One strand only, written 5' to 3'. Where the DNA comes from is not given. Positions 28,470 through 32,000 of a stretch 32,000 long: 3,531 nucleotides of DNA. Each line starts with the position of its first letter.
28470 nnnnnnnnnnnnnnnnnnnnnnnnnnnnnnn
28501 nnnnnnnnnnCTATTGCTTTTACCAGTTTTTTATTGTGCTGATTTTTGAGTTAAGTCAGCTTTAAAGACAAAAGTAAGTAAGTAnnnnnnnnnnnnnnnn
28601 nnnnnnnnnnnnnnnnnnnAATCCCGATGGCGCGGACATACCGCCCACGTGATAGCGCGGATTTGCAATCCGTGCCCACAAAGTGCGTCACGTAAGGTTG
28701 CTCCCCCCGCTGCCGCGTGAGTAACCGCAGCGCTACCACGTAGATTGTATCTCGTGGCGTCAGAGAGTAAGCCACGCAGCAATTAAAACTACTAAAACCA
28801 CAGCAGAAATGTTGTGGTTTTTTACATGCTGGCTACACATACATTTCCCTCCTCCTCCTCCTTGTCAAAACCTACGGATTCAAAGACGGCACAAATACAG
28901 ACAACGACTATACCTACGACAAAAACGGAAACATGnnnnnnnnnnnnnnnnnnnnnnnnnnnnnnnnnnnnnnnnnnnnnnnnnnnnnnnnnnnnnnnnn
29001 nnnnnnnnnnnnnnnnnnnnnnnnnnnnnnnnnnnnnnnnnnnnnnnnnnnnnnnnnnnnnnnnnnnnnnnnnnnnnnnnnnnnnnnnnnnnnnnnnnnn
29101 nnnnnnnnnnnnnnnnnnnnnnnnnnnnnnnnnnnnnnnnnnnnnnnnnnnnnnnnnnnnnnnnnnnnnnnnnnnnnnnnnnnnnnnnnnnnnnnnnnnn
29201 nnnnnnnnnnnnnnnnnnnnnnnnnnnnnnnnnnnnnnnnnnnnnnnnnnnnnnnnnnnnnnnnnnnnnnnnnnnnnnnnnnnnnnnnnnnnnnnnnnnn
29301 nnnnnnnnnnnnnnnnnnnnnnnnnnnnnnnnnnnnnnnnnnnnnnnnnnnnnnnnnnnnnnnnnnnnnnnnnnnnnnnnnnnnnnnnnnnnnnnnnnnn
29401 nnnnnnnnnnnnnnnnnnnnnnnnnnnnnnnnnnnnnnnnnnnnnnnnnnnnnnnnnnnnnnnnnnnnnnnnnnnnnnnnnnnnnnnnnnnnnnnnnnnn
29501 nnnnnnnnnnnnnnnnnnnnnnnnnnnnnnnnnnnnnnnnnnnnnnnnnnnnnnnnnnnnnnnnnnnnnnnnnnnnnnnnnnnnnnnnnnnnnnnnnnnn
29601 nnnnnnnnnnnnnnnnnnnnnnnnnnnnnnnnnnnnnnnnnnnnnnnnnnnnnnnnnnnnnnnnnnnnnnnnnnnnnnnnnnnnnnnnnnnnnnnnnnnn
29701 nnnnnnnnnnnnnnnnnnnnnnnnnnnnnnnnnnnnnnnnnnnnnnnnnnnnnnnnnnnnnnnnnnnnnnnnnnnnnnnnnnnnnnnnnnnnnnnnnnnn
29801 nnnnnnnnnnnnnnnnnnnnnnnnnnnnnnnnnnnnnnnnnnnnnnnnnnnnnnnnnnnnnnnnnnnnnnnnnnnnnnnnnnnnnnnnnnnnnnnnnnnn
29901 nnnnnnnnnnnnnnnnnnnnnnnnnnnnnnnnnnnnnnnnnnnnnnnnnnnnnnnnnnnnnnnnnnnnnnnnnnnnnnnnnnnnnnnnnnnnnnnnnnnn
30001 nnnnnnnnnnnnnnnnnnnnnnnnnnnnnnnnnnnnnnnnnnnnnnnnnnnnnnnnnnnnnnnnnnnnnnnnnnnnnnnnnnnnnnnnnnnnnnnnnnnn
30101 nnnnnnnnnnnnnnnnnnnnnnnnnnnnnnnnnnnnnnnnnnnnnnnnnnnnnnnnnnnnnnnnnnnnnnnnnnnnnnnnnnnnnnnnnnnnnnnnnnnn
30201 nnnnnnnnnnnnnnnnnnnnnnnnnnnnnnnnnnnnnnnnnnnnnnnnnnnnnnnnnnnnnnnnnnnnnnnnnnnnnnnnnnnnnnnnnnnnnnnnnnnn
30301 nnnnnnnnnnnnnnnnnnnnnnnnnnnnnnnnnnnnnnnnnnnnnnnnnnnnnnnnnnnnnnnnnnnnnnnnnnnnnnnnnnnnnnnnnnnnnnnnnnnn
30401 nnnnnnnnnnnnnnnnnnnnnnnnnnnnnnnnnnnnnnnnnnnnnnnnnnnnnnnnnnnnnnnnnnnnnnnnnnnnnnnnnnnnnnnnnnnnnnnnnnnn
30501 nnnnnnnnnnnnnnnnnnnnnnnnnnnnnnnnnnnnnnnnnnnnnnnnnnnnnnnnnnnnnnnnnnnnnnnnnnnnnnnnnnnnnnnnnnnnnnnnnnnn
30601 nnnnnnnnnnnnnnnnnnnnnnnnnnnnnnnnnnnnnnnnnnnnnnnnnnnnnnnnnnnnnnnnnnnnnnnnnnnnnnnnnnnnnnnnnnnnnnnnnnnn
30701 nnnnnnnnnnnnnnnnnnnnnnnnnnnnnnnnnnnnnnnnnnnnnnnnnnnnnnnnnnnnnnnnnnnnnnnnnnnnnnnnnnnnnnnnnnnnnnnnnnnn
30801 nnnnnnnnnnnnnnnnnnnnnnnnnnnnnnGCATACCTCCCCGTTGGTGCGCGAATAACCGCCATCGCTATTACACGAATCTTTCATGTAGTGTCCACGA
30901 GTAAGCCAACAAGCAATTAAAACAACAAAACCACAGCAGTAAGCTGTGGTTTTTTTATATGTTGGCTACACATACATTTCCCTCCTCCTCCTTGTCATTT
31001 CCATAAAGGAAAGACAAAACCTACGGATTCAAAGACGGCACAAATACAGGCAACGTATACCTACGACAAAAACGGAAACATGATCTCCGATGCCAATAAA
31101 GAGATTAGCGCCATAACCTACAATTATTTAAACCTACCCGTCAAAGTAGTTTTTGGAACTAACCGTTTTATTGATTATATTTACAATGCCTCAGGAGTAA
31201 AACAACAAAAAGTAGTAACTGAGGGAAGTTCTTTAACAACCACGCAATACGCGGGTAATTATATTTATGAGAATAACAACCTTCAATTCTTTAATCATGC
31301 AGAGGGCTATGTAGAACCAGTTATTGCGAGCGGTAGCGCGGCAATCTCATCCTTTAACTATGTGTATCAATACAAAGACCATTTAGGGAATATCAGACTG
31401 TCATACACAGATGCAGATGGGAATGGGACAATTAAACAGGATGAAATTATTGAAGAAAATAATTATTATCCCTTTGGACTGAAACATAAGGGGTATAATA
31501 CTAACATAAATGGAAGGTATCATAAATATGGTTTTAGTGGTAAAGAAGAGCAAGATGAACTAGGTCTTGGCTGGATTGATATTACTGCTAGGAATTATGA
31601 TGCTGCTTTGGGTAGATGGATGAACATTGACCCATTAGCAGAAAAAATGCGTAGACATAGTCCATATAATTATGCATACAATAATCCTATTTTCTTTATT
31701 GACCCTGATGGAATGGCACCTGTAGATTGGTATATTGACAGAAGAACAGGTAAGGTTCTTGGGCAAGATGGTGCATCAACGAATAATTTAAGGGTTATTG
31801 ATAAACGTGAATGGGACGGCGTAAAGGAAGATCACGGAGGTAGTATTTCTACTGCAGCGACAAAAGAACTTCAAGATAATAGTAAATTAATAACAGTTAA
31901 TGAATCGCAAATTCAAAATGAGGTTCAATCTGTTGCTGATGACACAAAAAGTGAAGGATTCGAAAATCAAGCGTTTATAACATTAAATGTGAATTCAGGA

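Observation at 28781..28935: Conserved terminator-like hairpin, variable CCT tract and A-rich ATG restart in front of every cassette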

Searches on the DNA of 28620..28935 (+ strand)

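Call 69: search_dna_similar(query=window:28620-28935:+, collection=plasmids, mode=distant, max_evalue=0.01, max_rows=10)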
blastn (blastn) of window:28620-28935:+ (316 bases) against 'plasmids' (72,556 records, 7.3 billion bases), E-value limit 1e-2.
Records with a match: 1; places in all: 1; records where one place covers at least 80% of the query: 0.
Best place of each record, by identity: >=99% 1.
By first word of the organism name: Tenacibaculum 1.
By predicted mobility (MOB-suite, as given by PLSDB): non-mobilizable 1.
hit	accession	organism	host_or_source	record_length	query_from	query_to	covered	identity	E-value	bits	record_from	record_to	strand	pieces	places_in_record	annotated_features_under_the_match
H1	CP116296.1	Tenacibaculum finnmarkense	Atlantic salmon (Salmo salar ...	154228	32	57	8%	100.0%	7e-3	48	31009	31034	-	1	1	none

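Call 70: search_dna_similar(query=window:28620-28935:+, collection=phages, mode=distant, max_evalue=0.01, max_rows=10)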
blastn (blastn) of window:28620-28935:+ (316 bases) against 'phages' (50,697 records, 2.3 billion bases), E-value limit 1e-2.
No match.

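Call 71: get_annotated_region(hit=H1, flank=3000)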
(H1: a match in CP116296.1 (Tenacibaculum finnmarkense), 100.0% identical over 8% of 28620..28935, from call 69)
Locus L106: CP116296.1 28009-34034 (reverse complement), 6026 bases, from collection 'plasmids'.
description: Tenacibaculum finnmarkense strain LI C6 FM3-F plasmid unnamed, complete sequence
organism: Tenacibaculum finnmarkense (NCBI taxid 2781243)
taxonomy: Bacteria; Bacteroidota; Flavobacteriia; Flavobacteriales; Flavobacteriaceae; Tenacibaculum; Tenacibaculum finnmarkense
host: -; source: Atlantic salmon (Salmo salar L.),Bacterial Culture; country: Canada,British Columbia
typing (MOB-suite, as given by PLSDB): non-mobilizable
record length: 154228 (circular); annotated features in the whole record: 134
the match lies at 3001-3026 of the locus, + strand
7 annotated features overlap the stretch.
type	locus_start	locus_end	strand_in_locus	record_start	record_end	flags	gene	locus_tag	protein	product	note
CDS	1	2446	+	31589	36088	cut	-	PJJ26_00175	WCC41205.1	DUF6531 domain-containing protein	-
CDS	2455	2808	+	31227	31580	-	-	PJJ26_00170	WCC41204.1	hypothetical protein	-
CDS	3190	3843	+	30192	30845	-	-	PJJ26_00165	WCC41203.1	DUF4329 domain-containing protein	-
CDS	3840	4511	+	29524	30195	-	-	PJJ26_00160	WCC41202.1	hypothetical protein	-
CDS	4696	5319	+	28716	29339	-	-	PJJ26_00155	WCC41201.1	RHS repeat-associated core domain-containing protein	-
CDS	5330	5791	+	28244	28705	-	-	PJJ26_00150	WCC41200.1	SUKH-3 domain-containing protein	-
CDS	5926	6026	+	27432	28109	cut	-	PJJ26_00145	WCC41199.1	AHH domain-containing protein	-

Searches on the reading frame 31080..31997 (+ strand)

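Call 17: search_protein_families(library=pfam, proteins=[window:31080-31997:+], max_evalue=0.01)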
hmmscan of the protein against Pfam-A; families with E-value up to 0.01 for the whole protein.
window:31080-31997:+ (306 aa): 0 families

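Call 18: search_protein_families(library=ncbifam, proteins=[window:31080-31997:+], max_evalue=0.01)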
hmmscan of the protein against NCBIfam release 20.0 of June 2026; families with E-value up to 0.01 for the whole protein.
window:31080-31997:+ (306 aa): 1 family
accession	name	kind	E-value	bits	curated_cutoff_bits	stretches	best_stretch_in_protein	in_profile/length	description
TIGR03696.1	Rhs_assc_core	domain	5.6e-17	62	32.5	1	129-212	1-76/76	RHS repeat-associated core domain-containing protein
